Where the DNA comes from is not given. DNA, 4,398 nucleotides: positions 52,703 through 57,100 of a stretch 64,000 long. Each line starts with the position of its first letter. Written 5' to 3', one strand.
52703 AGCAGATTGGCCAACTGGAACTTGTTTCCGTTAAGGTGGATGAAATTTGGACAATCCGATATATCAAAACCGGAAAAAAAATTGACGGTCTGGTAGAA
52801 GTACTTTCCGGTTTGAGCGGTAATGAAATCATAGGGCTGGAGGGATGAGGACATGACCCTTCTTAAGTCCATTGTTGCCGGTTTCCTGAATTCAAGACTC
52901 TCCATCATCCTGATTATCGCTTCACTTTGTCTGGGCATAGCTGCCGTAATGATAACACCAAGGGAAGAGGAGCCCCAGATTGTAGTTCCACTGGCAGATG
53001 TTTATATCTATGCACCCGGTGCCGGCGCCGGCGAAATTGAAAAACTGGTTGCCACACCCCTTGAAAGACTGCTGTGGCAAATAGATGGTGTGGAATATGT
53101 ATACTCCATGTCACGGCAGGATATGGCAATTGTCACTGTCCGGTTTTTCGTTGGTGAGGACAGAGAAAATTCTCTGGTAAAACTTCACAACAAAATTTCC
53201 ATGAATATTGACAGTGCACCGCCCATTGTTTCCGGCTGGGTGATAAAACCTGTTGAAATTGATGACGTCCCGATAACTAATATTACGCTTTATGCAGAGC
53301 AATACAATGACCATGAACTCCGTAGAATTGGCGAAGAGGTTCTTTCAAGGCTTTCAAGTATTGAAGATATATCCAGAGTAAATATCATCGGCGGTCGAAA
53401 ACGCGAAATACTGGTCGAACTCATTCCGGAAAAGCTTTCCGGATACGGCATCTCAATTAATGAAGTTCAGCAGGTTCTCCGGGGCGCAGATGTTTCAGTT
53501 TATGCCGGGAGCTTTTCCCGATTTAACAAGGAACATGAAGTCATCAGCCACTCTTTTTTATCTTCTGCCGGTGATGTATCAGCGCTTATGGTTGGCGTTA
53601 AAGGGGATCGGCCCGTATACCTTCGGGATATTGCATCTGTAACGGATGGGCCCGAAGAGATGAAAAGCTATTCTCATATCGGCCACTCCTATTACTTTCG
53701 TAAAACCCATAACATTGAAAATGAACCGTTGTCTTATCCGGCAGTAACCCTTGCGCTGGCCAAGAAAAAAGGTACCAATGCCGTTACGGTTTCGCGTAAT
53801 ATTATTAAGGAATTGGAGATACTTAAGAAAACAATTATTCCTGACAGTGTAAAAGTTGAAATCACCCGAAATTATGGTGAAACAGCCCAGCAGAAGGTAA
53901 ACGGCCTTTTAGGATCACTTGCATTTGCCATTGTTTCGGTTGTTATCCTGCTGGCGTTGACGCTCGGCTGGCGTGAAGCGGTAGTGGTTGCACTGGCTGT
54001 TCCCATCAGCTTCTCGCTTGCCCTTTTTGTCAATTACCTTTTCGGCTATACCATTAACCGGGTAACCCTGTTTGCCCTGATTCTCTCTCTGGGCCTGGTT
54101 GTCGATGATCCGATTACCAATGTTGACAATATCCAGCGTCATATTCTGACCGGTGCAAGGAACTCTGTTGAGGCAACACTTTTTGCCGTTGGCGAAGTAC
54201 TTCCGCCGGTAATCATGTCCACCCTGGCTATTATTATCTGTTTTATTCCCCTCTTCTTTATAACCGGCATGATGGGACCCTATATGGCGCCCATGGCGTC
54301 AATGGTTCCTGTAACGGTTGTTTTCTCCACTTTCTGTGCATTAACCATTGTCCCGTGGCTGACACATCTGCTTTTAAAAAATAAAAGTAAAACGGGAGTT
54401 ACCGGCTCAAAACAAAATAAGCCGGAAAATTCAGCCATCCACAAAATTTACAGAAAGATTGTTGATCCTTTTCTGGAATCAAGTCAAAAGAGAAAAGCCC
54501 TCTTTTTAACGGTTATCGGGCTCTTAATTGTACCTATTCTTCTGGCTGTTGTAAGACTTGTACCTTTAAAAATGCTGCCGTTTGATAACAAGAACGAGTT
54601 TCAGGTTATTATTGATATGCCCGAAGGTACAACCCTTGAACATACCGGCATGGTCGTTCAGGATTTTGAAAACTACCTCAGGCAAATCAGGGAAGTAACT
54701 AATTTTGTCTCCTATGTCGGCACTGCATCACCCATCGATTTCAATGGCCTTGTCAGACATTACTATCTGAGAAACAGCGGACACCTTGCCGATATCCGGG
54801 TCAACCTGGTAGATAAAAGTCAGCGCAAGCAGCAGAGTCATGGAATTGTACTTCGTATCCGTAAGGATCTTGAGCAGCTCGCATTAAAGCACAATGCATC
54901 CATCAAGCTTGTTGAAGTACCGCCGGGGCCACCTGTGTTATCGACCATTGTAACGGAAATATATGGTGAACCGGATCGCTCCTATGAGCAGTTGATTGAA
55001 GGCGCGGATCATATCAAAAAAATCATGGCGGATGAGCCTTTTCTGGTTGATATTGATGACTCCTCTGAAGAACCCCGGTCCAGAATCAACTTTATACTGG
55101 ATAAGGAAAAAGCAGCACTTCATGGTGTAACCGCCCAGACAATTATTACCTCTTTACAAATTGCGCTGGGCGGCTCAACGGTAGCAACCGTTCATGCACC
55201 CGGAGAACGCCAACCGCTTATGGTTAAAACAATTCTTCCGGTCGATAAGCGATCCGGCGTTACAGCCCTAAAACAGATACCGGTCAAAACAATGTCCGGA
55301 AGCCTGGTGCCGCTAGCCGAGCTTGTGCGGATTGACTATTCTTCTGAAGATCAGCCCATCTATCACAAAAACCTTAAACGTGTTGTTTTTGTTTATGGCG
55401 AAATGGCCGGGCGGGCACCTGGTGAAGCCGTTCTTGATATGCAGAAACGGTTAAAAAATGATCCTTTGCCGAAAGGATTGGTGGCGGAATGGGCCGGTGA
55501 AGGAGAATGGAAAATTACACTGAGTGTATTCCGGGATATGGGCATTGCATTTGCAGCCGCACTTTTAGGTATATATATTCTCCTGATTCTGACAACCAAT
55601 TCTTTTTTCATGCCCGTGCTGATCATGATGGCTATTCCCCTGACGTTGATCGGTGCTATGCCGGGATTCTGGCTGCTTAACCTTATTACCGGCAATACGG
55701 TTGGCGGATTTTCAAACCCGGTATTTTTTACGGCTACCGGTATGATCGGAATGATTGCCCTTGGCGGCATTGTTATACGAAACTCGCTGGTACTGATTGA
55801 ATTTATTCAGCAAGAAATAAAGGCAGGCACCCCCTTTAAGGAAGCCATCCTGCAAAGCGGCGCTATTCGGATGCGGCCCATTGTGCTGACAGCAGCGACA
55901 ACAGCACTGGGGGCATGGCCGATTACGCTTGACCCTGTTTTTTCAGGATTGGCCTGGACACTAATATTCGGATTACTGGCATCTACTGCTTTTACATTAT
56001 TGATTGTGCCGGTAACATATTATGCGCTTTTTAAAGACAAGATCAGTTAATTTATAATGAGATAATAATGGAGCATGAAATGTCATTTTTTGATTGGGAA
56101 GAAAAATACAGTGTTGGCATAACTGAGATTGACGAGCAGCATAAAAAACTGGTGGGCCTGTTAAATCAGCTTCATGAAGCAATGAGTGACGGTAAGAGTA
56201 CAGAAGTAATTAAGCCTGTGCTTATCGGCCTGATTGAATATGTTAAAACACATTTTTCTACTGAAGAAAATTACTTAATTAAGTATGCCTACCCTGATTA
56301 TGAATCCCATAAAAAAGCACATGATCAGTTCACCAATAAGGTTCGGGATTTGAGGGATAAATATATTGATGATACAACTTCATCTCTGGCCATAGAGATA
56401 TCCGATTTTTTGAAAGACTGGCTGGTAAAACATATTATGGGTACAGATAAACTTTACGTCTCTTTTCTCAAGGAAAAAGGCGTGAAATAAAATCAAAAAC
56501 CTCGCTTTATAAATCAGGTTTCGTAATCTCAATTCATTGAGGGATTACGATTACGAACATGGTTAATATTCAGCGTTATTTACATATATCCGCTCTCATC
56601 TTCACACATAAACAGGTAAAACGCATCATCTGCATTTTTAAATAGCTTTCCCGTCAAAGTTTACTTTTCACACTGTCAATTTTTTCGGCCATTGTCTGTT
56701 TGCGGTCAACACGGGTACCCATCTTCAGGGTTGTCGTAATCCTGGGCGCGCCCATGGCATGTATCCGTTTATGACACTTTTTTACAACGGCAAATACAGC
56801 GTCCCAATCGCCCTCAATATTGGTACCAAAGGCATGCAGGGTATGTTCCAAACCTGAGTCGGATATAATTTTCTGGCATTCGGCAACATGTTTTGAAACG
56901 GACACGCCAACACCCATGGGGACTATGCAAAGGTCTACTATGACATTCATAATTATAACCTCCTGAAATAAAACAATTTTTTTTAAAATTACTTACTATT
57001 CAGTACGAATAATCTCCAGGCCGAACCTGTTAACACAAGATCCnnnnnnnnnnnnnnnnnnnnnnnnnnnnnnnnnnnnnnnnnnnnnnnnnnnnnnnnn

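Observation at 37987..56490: Unusually large single-strand oxygen/ROS-defence supercluster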

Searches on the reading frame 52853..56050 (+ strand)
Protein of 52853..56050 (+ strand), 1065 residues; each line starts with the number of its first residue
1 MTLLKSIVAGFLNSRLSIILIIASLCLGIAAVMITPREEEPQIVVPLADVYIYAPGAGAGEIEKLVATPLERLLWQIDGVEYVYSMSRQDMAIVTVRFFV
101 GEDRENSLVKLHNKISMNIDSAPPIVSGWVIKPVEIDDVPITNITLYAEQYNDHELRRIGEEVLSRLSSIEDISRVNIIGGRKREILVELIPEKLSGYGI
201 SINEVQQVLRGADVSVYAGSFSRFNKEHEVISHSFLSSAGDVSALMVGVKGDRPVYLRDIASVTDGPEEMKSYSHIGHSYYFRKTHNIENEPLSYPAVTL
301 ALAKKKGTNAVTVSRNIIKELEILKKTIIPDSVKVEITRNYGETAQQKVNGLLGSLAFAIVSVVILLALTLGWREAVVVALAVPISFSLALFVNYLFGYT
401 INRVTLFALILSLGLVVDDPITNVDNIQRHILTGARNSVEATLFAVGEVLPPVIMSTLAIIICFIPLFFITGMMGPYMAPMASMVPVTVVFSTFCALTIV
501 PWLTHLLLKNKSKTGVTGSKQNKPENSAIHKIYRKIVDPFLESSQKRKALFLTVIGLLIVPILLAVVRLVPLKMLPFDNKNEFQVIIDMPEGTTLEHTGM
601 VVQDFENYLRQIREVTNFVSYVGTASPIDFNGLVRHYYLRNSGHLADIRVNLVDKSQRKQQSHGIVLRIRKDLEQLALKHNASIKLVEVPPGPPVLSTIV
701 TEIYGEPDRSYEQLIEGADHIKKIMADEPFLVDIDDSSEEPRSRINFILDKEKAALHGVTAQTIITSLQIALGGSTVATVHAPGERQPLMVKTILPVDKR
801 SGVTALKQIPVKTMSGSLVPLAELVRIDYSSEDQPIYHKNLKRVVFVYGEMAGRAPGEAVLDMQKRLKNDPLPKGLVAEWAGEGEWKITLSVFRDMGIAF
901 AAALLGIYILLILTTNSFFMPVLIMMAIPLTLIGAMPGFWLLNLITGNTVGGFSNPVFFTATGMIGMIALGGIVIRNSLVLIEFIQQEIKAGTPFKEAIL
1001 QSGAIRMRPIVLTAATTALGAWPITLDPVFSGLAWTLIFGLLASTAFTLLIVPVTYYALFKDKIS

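Call 7: search_protein_families(library=pfam, proteins=[window:52853-56050:+], max_evalue=0.001)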
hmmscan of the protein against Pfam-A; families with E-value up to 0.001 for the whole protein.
window:52853-56050:+ (1065 aa): 2 families
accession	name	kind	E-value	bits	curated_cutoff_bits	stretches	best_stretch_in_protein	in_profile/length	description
PF00873.25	ACR_tran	-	1.6e-157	526.5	28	1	17-1058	12-1019/1021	AcrB/AcrD/AcrF family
PF03176.21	MMPL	-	5.5e-07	29.3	20.5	1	252-507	46-302/333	MMPL family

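Call 67: search_protein_families(library=ncbifam, proteins=[window:52853-56050:+], max_evalue=0.00001)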
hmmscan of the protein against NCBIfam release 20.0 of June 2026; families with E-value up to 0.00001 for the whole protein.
window:52853-56050:+ (1065 aa): 12 families
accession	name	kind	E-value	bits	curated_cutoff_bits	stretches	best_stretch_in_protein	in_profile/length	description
NF033617.1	RND_permease_2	subfamily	5e-138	461.7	1250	1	17-1059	11-1007/1009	multidrug efflux RND transporter permease subunit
NF000282.2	RND_permease_1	subfamily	2.5e-114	383.2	1250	1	18-1059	12-1027/1029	multidrug efflux RND transporter permease subunit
TIGR00915.1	2A0602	subfamily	2.2e-93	313.9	940.35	1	19-1058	14-1027/1050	efflux RND transporter permease subunit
TIGR00914.1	2A0601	subfamily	7.6e-84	282.2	701.45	1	4-1061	2-1037/1051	CusA/CzcA family heavy metal efflux RND transporter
NF007905.0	PRK10614.1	equivalog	2.4e-77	260.6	1774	1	16-1059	12-1008/1025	multidrug efflux RND transporter permease subunit MdtC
NF007133.0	PRK09579.1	equivalog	8.1e-75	252.1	1763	1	20-1061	17-1004/1017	multidrug efflux RND transporter permease subunit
NF007798.0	PRK10503.1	equivalog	7.5e-70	235.7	1584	1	18-1060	24-1022/1040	MdtB/MuxB family multidrug efflux RND transporter permease subunit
NF007131.0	PRK09577.1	equivalog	1.2e-67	228.5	1768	1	24-1056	19-1019/1045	multidrug efflux RND transporter permease subunit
NF007842.1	PRK10555.1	equivalog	2.7e-60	204.3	1854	1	19-1054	15-1021/1036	multidrug efflux RND transporter permease AcrD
NF000037.1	RND_perm_OqxB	exception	7.1e-59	199.5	2200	1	18-1061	15-1036/1050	multidrug efflux RND transporter permease subunit OqxB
NF011706.2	PRK15127.1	equivalog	1.2e-47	162.4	2150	1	18-1056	14-1026/1049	multidrug efflux RND transporter permease subunit AcrB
TIGR00916.1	2A0604s01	subfamily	5.9e-06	26.1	148.6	0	323-496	60-230/231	SecD/SecF family protein translocase subunit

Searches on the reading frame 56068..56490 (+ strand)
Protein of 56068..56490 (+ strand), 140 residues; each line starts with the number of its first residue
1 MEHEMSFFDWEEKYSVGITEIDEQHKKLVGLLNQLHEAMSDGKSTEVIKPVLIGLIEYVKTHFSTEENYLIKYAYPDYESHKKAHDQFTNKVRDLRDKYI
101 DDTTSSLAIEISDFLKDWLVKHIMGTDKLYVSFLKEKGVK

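Call 4: search_protein_families(library=pfam, proteins=[window:56068-56490:+], max_evalue=0.01)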
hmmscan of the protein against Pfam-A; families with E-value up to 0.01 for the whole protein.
window:56068-56490:+ (140 aa): 2 families
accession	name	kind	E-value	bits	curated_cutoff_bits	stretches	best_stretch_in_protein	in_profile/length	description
PF01814.28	Hemerythrin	-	2.2e-19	70.6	25.3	1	17-132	2-125/127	Hemerythrin HHE cation binding domain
PF04504.20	GeBP-like_DBD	-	0.0087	17.2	29.5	0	52-104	14-68/94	Glabrous-enhancer-binding protein-like family, DBD domain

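Call 67: search_protein_families(library=ncbifam, proteins=[window:56080-56490:+], max_evalue=0.00001)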
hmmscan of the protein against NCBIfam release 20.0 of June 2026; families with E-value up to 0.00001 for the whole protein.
window:56080-56490:+ (136 aa): 5 families
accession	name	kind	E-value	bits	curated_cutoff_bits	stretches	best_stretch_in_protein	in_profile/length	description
NF033749.1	bact_hemeryth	subfamily_domain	2.4e-45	153.8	84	1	3-131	1-129/129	bacteriohemerythrin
TIGR02481.1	hemeryth_dom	domain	1.1e-41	141.8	51.75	1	5-129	1-125/126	hemerythrin domain-containing protein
NF002007.0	PRK00808.1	equivalog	5.1e-28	98.1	109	1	3-132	3-129/156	bacteriohemerythrin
TIGR00058.1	Hemerythrin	subfamily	1.8e-19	70.4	131.85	1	4-126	5-111/115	hemerythrin family non-heme iron protein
NF002522.0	PRK01917.1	equivalog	2e-13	50.4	162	1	11-135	17-136/145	cation-binding hemerythrin HHE family protein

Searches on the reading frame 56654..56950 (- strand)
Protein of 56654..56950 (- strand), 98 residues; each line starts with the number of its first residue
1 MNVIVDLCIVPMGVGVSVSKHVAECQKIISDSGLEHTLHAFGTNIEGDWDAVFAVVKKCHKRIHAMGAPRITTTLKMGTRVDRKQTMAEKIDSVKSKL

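Call 7: search_protein_families(library=pfam, proteins=[window:56654-56950:-], max_evalue=0.001)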
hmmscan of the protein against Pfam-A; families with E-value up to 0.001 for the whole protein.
window:56654-56950:- (98 aa): 1 family
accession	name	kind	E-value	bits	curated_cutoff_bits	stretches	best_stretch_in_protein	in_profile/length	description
PF01910.22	Thiamine_BP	-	1.7e-34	118.1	24.9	1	5-95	1-92/92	Thiamine-binding protein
